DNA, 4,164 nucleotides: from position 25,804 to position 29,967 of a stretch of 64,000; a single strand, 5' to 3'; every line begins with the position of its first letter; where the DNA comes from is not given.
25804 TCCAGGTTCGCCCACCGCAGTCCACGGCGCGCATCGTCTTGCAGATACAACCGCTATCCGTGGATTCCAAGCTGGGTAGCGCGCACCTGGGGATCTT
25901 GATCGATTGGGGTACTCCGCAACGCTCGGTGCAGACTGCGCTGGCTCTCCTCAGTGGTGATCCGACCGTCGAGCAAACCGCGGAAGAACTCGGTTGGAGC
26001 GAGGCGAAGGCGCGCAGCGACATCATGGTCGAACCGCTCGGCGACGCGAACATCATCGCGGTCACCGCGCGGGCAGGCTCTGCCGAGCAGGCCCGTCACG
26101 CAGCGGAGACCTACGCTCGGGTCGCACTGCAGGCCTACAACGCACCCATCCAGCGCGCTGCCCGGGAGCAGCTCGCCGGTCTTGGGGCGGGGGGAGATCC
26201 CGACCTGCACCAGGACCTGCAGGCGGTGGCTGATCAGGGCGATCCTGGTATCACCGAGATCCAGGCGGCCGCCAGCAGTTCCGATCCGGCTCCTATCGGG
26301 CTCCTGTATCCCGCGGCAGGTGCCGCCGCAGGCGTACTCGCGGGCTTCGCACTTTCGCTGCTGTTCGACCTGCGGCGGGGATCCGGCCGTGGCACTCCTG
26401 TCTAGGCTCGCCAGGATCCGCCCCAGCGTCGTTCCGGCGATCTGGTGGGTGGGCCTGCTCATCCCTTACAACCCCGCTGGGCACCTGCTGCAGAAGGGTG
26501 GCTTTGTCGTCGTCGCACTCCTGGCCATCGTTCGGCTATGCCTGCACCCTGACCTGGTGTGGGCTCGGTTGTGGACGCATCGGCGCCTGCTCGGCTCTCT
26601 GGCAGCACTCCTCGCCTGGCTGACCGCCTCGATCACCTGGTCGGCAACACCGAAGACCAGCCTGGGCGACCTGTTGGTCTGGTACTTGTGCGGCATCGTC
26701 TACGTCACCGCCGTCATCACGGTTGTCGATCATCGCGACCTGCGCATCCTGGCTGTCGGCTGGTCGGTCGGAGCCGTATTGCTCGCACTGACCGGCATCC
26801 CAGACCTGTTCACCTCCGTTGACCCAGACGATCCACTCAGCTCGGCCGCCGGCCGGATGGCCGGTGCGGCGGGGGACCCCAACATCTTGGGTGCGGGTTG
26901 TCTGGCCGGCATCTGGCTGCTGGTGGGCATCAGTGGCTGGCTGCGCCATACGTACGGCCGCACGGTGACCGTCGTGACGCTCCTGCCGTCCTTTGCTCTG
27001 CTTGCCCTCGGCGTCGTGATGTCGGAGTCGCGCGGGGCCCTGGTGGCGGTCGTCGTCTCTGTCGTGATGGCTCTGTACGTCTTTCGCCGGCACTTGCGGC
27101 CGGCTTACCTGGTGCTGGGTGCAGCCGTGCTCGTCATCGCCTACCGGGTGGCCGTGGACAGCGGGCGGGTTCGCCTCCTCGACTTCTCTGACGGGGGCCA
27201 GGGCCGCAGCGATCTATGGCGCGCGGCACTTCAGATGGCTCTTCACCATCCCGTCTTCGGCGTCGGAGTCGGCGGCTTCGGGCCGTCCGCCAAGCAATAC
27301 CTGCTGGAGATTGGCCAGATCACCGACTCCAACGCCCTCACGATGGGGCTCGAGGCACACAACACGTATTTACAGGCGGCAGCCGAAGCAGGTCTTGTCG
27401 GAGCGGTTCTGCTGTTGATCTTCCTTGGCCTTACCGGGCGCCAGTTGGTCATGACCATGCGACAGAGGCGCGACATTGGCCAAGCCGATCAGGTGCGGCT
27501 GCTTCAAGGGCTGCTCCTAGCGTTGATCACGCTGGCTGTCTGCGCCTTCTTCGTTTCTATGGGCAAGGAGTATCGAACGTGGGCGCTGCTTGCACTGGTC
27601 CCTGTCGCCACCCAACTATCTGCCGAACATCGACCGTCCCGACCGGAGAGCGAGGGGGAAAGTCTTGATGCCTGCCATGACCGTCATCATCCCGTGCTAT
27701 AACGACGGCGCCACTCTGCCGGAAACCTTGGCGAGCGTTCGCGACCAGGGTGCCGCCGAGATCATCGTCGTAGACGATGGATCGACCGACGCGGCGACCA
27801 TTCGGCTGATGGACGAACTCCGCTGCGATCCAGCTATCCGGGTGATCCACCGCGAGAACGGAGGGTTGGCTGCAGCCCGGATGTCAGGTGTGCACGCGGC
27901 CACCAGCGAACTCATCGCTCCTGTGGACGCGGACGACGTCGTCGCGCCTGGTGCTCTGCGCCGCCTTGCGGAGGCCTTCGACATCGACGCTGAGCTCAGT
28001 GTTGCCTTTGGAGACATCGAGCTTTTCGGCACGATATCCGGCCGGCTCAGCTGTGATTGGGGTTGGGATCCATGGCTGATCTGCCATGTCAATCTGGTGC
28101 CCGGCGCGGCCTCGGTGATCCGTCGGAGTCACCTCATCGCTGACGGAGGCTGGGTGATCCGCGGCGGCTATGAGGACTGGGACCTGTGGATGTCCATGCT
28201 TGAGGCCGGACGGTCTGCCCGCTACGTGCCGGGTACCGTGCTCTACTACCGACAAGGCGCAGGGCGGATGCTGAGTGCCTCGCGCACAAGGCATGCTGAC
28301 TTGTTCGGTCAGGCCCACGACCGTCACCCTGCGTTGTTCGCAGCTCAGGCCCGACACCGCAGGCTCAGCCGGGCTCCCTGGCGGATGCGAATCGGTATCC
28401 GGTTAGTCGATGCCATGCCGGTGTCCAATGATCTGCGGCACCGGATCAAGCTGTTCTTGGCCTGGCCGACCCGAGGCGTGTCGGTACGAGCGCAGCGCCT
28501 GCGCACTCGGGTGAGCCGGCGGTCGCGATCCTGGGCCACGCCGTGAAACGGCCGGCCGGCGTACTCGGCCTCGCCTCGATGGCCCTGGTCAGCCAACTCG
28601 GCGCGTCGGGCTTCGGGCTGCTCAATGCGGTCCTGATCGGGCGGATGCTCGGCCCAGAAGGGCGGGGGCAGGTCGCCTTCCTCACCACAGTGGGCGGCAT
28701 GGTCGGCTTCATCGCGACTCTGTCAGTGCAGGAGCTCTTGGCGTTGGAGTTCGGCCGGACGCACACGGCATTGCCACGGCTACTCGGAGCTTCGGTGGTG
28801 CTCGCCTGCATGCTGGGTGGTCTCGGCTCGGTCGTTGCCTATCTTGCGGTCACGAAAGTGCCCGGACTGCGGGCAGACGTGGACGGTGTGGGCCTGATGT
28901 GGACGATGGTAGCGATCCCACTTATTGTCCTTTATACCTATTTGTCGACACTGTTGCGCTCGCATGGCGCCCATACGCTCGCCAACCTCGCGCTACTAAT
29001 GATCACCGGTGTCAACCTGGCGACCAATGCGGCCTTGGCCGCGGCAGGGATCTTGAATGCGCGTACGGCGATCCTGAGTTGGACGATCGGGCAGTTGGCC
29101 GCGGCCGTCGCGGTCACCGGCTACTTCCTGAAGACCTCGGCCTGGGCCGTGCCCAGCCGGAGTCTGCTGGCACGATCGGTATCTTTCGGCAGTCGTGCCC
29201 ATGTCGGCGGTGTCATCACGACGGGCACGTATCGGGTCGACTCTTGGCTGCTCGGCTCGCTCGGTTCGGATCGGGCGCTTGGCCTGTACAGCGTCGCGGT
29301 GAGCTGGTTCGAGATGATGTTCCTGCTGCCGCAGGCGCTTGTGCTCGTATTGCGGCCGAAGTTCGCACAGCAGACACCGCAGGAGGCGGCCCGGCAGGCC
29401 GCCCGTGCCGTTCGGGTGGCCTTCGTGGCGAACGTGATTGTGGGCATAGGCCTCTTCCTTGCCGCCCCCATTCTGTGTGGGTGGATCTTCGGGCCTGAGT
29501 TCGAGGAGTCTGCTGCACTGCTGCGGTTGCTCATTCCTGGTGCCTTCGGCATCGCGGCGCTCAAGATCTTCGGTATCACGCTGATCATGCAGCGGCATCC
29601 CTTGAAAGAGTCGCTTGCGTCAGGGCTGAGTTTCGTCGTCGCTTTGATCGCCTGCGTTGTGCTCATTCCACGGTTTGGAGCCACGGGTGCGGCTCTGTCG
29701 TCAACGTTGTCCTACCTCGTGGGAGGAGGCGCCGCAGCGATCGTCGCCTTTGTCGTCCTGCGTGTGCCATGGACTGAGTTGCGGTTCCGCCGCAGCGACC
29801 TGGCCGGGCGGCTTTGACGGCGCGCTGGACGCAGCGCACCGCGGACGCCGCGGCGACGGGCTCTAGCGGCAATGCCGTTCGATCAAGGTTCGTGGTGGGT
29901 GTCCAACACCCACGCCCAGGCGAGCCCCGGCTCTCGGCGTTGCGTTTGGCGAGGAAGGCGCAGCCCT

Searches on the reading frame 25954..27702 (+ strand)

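Call 64: search_protein_families(library=pfam, proteins=[window:25954-27702:+], max_evalue=0.001)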
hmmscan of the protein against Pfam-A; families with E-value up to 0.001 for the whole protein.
window:25954-27702:+ (582 aa): 1 family
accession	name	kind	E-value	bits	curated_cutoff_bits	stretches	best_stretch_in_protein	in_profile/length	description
PF04932.20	Wzy_C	-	3.2e-21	76.1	31.7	1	346-488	2-149/149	O-Antigen ligase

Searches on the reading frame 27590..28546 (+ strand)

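Call 64: search_protein_families(library=pfam, proteins=[window:27590-28546:+], max_evalue=0.001)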
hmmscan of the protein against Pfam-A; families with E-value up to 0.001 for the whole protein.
window:27590-28546:+ (318 aa): 4 families
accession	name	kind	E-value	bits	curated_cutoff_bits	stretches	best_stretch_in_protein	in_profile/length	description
PF00535.33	Glycos_transf_2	-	3.6e-28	99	23.3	1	31-133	1-107/168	Glycosyl transferase family 2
PF13641.12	Glyco_tranf_2_3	-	1e-14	55.6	27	1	28-133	1-113/230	Glycosyltransferase like family 2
PF10111.15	Glyco_tranf_2_2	-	7.5e-10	39.2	27.3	1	31-128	1-104/276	Glycosyltransferase like family 2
PF13704.12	Glyco_tranf_2_4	-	0.0005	21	27.5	0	38-116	2-82/98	Glycosyl transferase family 2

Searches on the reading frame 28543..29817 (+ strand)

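Call 64: search_protein_families(library=pfam, proteins=[window:28543-29817:+], max_evalue=0.001)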
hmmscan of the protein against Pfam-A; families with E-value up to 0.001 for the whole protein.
window:28543-29817:+ (424 aa): 2 families
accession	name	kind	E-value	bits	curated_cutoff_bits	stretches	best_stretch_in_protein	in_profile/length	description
PF13440.11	Polysacc_synt_3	-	6.2e-07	29.4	23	1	33-324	3-292/293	Polysaccharide biosynthesis protein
PF01943.22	Polysacc_synt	-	0.00013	22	28.2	1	14-259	8-254/274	Polysaccharide biosynthesis protein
